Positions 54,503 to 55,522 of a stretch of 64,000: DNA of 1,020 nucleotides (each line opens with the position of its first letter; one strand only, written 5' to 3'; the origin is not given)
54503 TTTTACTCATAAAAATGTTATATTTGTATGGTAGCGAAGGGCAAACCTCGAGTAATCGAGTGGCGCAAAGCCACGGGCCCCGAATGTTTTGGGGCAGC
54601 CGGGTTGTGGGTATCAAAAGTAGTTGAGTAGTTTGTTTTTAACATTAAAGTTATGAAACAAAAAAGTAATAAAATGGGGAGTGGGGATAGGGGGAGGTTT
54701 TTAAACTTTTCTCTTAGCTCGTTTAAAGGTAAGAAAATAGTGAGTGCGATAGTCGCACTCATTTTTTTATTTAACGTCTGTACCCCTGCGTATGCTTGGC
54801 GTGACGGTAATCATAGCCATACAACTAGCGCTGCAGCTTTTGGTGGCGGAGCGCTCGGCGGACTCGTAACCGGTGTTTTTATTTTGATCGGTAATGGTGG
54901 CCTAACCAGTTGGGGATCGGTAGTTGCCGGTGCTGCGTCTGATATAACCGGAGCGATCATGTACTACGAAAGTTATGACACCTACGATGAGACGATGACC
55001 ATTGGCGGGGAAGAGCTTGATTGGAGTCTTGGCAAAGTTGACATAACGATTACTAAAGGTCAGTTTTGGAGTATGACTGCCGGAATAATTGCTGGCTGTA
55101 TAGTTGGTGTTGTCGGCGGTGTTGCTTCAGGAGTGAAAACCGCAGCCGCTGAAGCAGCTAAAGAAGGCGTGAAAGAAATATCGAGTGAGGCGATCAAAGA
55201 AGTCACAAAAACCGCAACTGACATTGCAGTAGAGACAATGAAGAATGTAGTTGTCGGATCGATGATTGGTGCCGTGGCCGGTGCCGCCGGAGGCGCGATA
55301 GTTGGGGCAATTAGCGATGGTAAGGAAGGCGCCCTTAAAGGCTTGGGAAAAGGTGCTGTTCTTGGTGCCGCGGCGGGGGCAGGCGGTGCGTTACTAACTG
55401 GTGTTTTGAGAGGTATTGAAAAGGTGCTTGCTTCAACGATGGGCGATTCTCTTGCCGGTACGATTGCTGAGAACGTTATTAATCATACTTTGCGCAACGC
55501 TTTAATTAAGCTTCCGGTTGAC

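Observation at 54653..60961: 2102-aa giant protein with a ~300-aa Gly/Ala-rich glycine-zipper N-terminal region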

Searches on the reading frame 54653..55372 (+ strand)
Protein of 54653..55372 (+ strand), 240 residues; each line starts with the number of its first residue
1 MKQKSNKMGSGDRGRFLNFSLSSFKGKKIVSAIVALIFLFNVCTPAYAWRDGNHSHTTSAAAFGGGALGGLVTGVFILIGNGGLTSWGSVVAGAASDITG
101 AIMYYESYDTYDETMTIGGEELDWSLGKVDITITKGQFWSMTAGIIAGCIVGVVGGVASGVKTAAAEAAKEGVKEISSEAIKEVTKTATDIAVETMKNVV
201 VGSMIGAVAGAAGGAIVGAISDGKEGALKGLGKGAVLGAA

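Call 44: find_homologous_proteins(query=A1, max_evalue=0.00001)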
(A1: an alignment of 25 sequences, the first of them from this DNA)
Query A1 (25 sequences): 8000 candidates shared short words with the query, none scored E <= 0.00001.

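Call 66: search_solved_structures(query=A1, max_evalue=1)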
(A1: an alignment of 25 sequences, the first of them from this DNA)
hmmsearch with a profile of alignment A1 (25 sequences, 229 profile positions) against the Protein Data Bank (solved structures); distinct sequences matched with E-value up to 1: 2.
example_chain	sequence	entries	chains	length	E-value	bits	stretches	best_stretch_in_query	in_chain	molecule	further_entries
22vl_b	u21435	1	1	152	0.067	16.4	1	122-198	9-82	ATP synthase subunit b, chloroplastic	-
8qaf_A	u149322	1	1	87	0.078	16.1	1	158-217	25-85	sc-apCC-8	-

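Call 90: predict_structure(alignment_id=A1)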
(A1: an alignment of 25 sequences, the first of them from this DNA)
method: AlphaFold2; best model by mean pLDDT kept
length: 240 residues; sequences in the alignment: 25
mean_pLDDT: 54.5   pTM: 0.44
mean pLDDT of the five models: 54.5, 51.7, 51.5, 49.8, 48.0
residues with pLDDT >= 90: 4; 70-90: 54; 50-70: 73; < 50: 109
segments of 3 or more residues with pLDDT < 50: 1-24, 43-51, 53-57, 160-182, 198-240
pLDDT, mean of each block of 10 residues (from residue 1): 41 43 53 59 45 49 59 60 62 73 78 88 81 82 73 60 38 40 52 48 32 32 32 27
secondary structure, 60 per line:
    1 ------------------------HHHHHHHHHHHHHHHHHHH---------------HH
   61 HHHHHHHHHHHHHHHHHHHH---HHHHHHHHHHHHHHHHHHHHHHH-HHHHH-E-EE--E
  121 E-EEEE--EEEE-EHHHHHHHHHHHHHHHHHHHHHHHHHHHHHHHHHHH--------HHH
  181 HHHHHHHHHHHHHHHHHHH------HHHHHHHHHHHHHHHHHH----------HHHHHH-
elements in order: H25-43 H59-80 H84-106 H108-112 E123-126 E129-132 H135-169 H178-199 H206-223 H234-239

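Call 110: fold_search(model_id=the predicted structure, library=pdb)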
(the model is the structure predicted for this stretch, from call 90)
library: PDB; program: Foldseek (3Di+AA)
matches with E <= 10: 115; with E <= 0.001: 0
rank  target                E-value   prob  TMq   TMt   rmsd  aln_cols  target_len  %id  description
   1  6bar                  4.9e-01  0.12  0.12  0.10  13.3       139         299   16  Crystal structure of Thermus thermophilus Rod shape determining protein RodA (Q5SIX3_THET8) (released 2018-03-28)
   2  6bas                  1.2e+00  0.08  0.13  0.11  13.2       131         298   17  Crystal structure of Thermus thermophilus Rod shape determining protein RodA D255A mutant (Q5SIX3_THET8) (released 2018-03-28)
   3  3b0t                  1.6e+00  0.15  0.23  0.22   9.5       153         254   11  Human VDR ligand binding domain in complex with maxacalcitol (released 2011-08-10)
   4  8oqy_C                1.6e+00  0.13  0.27  0.28  10.3       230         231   11  Structure of apo form of human gamma-secretase PSEN1 APH-1B isoform reconstituted into lipid nanodisc (released 2024-04-24)
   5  3m7r                  1.6e+00  0.04  0.13  0.12  15.3       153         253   10  Crystal structure of VDR H305Q mutant (released 2010-05-05)
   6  3pja_K                2.1e+00  0.10  0.22  0.23  16.8       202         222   10  Crystal structure of human C3PO complex (released 2011-05-11)
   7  8t3l_B                2.1e+00  0.10  0.20  0.18   9.1       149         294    9  TRPV1 in nanodisc bound with 2 LPA molecules in neighboring monomers (released 2024-05-08)
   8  3pja_L                2.1e+00  0.08  0.21  0.22  18.0       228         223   11  Crystal structure of human C3PO complex (released 2011-05-11)
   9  7tm3_6                2.4e+00  0.13  0.29  0.31  10.5       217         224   10  Structure of the rabbit 80S ribosome stalled on a 2-TMD Rhodopsin intermediate in complex with the multipass transloco (released 2022-10-19)
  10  5jr9_C                2.4e+00  0.11  0.23  0.28  15.7       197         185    8  Crystal structure of apo-NeC3PO (released 2016-09-28)
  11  7ew2_R                2.4e+00  0.07  0.18  0.16  16.7       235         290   11  Cryo-EM structure of pFTY720-bound Sphingosine 1-phosphate receptor 3 in complex with Gi protein (released 2021-09-29)
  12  5cwi                  2.6e+00  0.14  0.24  0.24  10.4       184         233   13  Crystal structure of de novo designed helical repeat protein DHR18 (released 2015-12-16)
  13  5jr9_D                2.6e+00  0.11  0.23  0.28  15.9       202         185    7  Crystal structure of apo-NeC3PO (released 2016-09-28)
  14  1ie9                  2.6e+00  0.02  0.11  0.11  15.3       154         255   11  Crystal Structure Of The Nuclear Receptor For Vitamin D Ligand Binding Domain Bound to MC1288 (released 2001-05-16)
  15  3mzv_B                2.8e+00  0.11  0.29  0.23  14.3       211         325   13  Crystal structure of a decaprenyl diphosphate synthase from Rhodobacter capsulatus (released 2010-06-09)
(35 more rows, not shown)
